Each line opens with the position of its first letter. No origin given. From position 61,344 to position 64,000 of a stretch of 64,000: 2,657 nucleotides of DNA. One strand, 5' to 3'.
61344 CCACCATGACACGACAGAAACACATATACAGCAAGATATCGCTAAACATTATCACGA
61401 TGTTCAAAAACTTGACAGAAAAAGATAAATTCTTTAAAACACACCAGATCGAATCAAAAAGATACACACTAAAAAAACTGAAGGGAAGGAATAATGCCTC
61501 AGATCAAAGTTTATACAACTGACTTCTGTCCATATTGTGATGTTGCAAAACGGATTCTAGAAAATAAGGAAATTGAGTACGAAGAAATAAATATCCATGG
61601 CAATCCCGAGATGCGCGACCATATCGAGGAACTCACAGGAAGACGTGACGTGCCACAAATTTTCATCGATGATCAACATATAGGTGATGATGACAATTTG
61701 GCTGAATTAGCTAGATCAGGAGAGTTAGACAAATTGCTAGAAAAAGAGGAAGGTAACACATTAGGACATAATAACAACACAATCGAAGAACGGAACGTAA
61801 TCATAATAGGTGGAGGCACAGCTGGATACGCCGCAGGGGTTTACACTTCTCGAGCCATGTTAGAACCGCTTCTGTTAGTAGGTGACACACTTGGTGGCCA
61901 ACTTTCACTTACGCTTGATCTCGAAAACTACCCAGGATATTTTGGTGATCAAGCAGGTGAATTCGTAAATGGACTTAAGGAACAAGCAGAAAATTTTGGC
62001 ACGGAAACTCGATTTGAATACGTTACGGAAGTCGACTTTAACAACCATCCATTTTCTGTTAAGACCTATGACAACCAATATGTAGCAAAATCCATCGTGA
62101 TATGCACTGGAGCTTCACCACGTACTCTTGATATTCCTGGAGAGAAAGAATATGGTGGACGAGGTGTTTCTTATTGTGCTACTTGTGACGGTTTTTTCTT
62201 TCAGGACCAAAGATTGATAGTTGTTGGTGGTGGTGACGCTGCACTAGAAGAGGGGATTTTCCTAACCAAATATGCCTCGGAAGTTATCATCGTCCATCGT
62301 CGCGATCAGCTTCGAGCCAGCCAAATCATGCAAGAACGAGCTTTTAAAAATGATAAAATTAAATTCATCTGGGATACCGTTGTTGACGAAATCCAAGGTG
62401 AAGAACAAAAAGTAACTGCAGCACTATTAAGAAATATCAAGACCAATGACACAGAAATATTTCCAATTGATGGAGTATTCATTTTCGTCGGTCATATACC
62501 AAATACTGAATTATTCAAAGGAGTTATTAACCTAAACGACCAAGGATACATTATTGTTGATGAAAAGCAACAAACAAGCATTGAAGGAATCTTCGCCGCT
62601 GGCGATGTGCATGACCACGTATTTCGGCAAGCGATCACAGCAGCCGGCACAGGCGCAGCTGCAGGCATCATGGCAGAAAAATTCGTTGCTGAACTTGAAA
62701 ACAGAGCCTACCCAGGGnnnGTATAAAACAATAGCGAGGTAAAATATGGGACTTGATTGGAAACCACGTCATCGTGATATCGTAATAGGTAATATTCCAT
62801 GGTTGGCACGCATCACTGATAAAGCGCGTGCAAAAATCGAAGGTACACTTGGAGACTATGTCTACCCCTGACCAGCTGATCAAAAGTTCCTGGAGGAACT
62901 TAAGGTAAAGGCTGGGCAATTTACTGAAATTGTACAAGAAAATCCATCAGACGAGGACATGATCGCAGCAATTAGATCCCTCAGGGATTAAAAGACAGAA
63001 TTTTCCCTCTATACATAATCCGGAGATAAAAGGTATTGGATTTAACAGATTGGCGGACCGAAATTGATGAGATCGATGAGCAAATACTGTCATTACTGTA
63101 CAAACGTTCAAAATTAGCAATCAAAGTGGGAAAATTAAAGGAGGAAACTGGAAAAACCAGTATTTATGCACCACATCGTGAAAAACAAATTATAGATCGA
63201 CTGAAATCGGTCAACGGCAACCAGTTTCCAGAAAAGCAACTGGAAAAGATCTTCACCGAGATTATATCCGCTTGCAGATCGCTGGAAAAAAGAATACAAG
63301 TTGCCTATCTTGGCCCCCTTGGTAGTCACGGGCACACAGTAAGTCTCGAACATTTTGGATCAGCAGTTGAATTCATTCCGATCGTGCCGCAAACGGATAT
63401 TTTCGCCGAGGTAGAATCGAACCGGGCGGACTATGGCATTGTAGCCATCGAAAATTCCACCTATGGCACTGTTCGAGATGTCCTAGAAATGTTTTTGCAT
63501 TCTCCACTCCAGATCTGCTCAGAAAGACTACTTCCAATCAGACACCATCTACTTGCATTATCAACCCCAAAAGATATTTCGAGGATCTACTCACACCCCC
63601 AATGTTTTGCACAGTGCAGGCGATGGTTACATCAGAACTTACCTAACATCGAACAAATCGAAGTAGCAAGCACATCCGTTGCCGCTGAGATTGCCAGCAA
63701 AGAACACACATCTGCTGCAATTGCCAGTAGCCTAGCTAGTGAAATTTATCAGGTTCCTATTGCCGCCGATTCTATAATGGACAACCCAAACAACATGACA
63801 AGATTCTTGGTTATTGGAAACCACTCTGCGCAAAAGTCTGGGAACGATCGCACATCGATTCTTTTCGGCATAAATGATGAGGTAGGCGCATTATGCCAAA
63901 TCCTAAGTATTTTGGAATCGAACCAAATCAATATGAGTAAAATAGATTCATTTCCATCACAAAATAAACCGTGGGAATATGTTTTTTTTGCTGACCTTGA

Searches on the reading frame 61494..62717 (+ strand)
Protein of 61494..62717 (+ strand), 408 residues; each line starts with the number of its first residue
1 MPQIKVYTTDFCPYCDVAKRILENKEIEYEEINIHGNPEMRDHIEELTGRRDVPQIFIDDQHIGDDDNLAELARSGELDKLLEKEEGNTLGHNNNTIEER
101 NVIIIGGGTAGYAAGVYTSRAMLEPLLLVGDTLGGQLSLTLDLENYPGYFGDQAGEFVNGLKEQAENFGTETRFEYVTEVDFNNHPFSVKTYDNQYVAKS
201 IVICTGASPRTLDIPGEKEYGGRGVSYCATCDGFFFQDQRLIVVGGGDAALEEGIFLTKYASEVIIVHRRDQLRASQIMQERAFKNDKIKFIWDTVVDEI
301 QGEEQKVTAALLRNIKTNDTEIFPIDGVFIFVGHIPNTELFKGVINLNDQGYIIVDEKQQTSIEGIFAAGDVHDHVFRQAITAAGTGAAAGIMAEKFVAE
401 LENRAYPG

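Call 69: search_protein_families(library=pfam, proteins=[window:61494-62717:+], max_evalue=0.001)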
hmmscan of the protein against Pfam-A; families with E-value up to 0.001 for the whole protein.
seq(408 aa): 7 families
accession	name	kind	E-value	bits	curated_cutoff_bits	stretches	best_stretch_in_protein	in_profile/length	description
PF07992.20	Pyr_redox_2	-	2e-54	185.4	26.1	1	101-387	2-291/291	Pyridine nucleotide-disulphide oxidoreductase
PF13738.12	Pyr_redox_3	-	1.4e-21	77.5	30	1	173-370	100-305/305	Pyridine nucleotide-disulphide oxidoreductase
PF00462.30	Glutaredoxin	-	7.9e-21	74.5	22.9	1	4-63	1-60/60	Glutaredoxin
PF00070.33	Pyr_redox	-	3.9e-16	59.8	22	1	240-309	1-76/82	Pyridine nucleotide-disulphide oxidoreductase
PF13417.12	GST_N_3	-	2.2e-05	25.2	22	1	7-65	2-59/75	Glutathione S-transferase, N-terminal domain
PF05768.20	Glrx-like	-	0.00025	21.8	26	1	4-61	2-58/77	Glutaredoxin-like domain (DUF836)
PF04908.21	SH3BGR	-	0.00031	21.3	21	1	20-72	25-86/99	SH3-binding, glutamic acid-rich protein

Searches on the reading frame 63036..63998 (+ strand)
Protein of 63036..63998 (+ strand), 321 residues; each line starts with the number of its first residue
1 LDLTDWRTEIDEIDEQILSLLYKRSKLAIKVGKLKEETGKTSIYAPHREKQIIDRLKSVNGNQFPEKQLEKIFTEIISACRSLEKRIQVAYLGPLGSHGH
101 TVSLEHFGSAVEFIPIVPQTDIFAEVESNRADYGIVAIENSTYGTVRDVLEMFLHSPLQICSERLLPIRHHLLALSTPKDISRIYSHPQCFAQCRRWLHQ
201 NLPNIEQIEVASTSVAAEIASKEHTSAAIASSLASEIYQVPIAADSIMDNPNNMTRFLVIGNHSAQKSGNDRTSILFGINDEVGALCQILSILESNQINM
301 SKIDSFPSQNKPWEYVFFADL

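Call 69: search_protein_families(library=pfam, proteins=[window:63036-63998:+], max_evalue=0.001)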
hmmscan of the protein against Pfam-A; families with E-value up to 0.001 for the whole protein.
window:63036-63998:+ (321 aa): 4 families
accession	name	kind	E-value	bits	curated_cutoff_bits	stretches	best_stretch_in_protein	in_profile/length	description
PF00800.23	PDT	-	8.7e-57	192.3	25.2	1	89-264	1-180/181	Prephenate dehydratase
PF01817.26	CM_2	-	6.5e-23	81.2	27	1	6-85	1-80/80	Chorismate mutase type II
PF01842.31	ACT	-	6.8e-07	29.4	27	1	273-319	1-46/66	ACT domain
PF14440.12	XOO_2897-deam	-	0.00051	20.5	27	0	44-80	27-59/101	Xanthomonas XOO_2897-like deaminase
